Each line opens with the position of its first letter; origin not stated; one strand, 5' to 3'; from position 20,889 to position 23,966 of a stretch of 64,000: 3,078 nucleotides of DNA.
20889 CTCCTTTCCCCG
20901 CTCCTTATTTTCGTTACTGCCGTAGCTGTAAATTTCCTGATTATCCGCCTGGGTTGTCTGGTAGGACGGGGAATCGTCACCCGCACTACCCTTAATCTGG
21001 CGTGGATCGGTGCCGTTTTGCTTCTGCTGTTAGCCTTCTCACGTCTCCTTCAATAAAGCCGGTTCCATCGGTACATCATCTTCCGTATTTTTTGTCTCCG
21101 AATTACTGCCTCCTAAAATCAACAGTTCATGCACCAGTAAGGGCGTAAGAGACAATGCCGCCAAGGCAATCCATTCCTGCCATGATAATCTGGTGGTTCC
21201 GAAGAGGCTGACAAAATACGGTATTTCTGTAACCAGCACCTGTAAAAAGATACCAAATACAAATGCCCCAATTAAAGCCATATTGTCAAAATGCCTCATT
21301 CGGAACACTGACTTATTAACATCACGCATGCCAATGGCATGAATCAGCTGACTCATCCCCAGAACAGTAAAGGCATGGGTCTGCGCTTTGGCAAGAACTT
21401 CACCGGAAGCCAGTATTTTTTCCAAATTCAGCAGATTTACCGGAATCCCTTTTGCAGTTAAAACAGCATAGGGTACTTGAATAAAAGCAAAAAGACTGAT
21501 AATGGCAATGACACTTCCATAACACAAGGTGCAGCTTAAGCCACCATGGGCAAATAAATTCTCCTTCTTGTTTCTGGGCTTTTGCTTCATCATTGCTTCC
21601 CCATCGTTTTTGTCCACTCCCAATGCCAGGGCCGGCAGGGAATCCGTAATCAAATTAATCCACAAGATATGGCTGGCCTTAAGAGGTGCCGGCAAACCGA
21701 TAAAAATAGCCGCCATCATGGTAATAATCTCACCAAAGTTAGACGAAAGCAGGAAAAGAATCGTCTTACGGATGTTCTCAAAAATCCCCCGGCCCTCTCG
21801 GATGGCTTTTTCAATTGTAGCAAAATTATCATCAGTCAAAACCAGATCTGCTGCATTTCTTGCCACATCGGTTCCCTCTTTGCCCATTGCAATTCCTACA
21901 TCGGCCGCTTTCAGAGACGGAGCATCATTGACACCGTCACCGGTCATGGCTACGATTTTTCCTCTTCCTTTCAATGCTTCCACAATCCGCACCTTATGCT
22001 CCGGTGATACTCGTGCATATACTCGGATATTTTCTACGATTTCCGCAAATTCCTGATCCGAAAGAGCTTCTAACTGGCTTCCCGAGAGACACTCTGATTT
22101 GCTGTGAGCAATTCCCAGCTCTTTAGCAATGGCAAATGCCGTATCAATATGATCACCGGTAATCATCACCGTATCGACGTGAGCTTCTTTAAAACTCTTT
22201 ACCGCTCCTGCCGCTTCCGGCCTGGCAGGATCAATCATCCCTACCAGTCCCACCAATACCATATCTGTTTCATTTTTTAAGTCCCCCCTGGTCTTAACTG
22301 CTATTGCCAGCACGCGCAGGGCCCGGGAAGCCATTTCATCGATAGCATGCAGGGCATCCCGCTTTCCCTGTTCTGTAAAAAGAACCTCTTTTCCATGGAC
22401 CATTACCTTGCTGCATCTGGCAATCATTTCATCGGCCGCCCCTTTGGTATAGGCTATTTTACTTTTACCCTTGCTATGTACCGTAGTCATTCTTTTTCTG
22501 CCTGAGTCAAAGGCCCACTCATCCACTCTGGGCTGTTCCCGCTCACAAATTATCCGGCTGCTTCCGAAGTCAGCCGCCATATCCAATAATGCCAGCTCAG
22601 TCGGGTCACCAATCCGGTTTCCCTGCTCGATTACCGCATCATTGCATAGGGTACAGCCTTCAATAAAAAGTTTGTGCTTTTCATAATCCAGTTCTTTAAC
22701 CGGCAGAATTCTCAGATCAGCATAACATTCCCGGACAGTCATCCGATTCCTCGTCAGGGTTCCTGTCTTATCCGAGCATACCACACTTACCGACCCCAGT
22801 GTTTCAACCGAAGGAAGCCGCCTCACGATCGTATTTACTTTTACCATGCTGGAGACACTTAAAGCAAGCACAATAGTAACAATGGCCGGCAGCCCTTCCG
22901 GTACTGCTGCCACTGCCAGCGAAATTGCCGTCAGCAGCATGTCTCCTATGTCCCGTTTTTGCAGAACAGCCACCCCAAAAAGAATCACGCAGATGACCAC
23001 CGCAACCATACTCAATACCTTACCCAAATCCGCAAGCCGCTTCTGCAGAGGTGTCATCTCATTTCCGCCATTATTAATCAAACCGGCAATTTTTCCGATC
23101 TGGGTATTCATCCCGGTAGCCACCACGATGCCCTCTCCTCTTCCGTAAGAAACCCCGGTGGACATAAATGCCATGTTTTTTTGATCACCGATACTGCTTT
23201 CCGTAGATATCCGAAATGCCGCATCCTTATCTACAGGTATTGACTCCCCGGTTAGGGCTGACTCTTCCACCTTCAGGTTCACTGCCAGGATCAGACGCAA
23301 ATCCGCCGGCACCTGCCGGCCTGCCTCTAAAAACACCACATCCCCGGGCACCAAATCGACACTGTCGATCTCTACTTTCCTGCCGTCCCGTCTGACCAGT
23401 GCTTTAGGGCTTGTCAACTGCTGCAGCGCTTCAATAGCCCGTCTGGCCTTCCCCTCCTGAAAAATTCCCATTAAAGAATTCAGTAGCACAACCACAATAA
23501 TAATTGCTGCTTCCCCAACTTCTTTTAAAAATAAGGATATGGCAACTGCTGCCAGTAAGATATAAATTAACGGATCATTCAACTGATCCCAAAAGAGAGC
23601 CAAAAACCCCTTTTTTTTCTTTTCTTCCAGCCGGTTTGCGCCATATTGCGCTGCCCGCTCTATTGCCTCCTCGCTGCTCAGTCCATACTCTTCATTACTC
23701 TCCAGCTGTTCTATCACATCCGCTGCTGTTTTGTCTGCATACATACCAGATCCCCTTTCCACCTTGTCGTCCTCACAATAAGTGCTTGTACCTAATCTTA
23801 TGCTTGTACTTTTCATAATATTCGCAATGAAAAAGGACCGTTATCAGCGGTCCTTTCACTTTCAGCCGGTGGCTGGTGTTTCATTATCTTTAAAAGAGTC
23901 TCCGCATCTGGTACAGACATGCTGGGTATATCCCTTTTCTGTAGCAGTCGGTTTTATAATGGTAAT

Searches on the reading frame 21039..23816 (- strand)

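Call 88: search_protein_families(library=pfam, proteins=[window:21039-23816:-])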
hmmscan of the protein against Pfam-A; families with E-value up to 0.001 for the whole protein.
window:21039-23816:- (925 aa): 5 families
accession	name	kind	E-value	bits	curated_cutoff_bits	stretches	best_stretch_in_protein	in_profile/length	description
PF00122.25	E1-E2_ATPase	-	2e-49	168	28.1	1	134-326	2-180/181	E1-E2 ATPase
PF00689.26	Cation_ATPase_C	-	7.9e-45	153.2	27.3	1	709-899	1-172/175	Cation transporting ATPase, C-terminus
PF00690.31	Cation_ATPase_N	-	2.3e-20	72.4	20.4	1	28-94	3-69/69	Cation transporter/ATPase, N-terminus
PF00702.32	Hydrolase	-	3.4e-19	70.4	26.4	1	344-639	2-191/191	haloacid dehalogenase-like hydrolase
PF13246.12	Cation_ATPase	-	1.6e-18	66.9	21.7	1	390-471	2-91/91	Cation transport ATPase (P-type)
